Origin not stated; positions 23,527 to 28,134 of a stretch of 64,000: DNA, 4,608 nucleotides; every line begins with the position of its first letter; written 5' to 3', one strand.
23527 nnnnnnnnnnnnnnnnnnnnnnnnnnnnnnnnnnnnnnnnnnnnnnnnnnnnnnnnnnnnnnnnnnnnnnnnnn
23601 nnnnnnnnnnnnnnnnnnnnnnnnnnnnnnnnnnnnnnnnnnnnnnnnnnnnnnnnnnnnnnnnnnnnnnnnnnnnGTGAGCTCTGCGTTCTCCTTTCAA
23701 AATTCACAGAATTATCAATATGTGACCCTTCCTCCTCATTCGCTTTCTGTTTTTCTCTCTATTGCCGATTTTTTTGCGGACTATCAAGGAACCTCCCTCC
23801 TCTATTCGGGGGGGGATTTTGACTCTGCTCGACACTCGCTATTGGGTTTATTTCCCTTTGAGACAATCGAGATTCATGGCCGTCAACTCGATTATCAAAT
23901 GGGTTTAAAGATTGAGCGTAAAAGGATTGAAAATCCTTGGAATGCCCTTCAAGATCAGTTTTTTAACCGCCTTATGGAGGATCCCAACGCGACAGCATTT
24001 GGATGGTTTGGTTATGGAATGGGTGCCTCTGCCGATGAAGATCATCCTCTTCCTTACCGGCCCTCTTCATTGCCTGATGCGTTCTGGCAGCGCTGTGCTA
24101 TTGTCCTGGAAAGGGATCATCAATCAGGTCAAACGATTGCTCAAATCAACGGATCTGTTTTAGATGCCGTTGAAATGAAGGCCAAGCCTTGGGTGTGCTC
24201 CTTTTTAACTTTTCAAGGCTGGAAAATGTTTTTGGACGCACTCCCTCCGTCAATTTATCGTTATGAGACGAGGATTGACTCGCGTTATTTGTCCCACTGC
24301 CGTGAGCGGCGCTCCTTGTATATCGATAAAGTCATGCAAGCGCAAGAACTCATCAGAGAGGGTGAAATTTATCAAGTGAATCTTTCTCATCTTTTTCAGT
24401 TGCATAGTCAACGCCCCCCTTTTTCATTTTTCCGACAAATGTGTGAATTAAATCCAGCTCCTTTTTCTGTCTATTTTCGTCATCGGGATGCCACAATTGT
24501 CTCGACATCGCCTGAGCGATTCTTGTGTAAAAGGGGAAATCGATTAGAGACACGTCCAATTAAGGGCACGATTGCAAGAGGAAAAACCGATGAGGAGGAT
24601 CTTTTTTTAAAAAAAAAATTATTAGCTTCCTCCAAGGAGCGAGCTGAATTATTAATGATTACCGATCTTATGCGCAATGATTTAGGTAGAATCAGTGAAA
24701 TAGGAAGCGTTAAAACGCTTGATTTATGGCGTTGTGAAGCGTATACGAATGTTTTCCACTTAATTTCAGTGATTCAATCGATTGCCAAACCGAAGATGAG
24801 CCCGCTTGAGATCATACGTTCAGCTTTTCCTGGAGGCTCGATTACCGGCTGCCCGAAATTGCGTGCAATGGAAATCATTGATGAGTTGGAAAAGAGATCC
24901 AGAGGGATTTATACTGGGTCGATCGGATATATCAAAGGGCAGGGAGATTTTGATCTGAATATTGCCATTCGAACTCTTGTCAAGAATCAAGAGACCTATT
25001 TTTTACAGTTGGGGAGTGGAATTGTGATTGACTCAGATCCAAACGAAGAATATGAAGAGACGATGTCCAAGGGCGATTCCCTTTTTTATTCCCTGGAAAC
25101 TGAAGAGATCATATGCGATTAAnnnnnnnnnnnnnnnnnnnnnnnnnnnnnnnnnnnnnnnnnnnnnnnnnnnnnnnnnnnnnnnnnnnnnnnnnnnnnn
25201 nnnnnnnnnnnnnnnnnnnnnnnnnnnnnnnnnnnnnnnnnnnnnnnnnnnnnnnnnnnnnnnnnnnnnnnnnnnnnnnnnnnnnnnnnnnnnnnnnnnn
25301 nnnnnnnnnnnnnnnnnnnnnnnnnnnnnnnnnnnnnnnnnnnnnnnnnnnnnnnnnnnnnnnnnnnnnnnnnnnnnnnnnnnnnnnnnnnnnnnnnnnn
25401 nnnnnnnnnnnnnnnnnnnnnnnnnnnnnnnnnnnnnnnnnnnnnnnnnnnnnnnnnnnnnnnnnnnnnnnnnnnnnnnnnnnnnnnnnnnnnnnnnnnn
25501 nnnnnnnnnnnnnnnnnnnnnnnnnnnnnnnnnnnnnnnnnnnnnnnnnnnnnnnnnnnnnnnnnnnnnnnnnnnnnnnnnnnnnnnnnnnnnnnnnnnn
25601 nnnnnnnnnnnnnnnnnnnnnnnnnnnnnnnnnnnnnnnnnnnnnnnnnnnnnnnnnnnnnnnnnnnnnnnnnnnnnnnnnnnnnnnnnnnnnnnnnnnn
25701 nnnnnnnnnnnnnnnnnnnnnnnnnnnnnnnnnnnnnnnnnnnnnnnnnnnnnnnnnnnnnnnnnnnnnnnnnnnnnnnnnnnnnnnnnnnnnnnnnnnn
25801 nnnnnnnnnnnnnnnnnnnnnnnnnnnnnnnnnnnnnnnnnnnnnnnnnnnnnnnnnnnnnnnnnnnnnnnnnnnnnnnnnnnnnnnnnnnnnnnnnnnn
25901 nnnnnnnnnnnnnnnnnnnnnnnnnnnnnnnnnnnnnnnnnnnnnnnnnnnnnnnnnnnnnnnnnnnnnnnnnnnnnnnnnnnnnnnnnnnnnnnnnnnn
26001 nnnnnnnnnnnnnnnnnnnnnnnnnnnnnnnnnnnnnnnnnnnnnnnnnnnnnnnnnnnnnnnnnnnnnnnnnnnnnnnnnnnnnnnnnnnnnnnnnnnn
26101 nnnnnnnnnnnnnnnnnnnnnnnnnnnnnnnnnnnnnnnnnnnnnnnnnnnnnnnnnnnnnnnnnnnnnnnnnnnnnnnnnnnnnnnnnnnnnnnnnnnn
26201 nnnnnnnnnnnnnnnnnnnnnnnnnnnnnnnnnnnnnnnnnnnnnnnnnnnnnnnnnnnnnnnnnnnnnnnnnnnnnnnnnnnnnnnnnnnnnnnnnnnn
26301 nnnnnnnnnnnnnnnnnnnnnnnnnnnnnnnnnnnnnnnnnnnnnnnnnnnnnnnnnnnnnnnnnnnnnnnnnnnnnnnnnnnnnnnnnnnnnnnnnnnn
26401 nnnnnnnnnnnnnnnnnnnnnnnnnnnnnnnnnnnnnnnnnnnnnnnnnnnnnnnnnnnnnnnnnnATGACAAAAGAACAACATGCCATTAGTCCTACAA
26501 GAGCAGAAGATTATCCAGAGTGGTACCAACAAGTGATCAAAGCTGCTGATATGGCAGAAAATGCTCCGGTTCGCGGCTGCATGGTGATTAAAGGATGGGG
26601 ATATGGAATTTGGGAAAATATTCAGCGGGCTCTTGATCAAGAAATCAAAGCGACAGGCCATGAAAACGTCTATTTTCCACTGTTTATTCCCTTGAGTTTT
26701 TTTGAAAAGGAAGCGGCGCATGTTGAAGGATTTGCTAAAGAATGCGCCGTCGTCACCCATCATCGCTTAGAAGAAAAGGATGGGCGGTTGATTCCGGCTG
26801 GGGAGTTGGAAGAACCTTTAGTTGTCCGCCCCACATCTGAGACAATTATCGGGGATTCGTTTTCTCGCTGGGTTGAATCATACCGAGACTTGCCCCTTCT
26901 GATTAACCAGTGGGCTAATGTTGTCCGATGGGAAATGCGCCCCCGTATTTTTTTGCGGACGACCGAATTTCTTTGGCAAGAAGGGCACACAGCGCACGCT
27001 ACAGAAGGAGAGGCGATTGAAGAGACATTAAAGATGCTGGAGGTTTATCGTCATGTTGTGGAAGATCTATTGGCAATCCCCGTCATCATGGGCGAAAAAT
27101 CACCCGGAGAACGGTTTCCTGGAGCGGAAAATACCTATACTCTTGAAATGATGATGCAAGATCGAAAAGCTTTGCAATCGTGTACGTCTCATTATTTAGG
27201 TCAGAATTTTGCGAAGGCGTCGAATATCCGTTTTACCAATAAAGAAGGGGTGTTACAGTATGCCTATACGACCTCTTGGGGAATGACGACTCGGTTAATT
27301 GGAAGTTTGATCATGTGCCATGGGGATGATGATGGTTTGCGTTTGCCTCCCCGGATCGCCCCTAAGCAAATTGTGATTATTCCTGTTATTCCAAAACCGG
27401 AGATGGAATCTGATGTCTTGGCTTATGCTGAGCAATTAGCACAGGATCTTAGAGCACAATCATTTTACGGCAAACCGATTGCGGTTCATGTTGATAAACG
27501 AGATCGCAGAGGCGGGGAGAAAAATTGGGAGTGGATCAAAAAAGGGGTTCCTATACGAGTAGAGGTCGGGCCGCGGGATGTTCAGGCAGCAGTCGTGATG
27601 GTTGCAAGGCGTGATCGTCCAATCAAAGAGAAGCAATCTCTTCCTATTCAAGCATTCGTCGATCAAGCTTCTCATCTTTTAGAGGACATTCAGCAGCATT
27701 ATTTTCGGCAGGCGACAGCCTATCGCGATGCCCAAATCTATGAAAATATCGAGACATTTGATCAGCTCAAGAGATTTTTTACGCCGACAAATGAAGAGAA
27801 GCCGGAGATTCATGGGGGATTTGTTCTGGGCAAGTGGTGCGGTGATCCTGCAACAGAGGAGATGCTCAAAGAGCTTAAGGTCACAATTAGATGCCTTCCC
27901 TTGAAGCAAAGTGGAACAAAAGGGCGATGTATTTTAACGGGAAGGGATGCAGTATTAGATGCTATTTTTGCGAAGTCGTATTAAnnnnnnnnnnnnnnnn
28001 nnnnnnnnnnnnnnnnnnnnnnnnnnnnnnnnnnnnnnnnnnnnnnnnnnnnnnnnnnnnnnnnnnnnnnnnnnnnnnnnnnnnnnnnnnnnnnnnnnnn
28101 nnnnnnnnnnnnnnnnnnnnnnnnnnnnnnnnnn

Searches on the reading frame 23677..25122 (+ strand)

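Call 108: search_protein_families(library=pfam, proteins=[window:23677-25122:+], max_evalue=0.00001)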
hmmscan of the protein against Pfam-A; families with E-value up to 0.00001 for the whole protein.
window:23677-25122:+ (481 aa): 1 family
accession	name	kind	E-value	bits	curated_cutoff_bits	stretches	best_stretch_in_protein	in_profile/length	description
PF00425.24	Chorismate_bind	-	1.2e-86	290.9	27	1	215-465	5-257/257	chorismate binding enzyme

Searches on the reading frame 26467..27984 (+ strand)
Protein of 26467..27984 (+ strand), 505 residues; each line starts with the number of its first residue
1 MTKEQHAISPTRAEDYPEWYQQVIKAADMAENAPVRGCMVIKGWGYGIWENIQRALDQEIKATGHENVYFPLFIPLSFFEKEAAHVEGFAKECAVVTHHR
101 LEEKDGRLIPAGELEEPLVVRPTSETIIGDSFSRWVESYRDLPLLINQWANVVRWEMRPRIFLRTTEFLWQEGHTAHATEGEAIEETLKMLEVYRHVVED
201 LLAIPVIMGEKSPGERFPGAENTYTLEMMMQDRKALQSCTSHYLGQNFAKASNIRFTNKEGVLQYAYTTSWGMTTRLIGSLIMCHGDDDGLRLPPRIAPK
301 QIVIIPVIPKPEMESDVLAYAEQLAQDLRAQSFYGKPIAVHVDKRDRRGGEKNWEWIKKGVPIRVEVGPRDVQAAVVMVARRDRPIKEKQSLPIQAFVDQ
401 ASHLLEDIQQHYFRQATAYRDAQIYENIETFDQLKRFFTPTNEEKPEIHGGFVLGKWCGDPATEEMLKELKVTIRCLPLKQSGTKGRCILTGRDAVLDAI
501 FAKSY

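Call 108: search_protein_families(library=pfam, proteins=[window:26467-27984:+], max_evalue=0.00001)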
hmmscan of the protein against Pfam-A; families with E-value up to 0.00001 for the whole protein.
window:26467-27984:+ (505 aa): 3 families
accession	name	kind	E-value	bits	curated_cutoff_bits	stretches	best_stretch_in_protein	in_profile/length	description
PF00587.30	tRNA-synt_2b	-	1.4e-14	55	29.3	1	114-281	7-175/179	tRNA synthetase class II core domain (G, H, P, S and T)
PF03129.25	HGTP_anticodon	-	1.7e-13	50.9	21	1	301-399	1-89/94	Anticodon binding domain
PF09180.16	ProRS-C_1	-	7.8e-13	48.8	31.5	1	448-505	8-71/71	Prolyl-tRNA synthetase, C-terminal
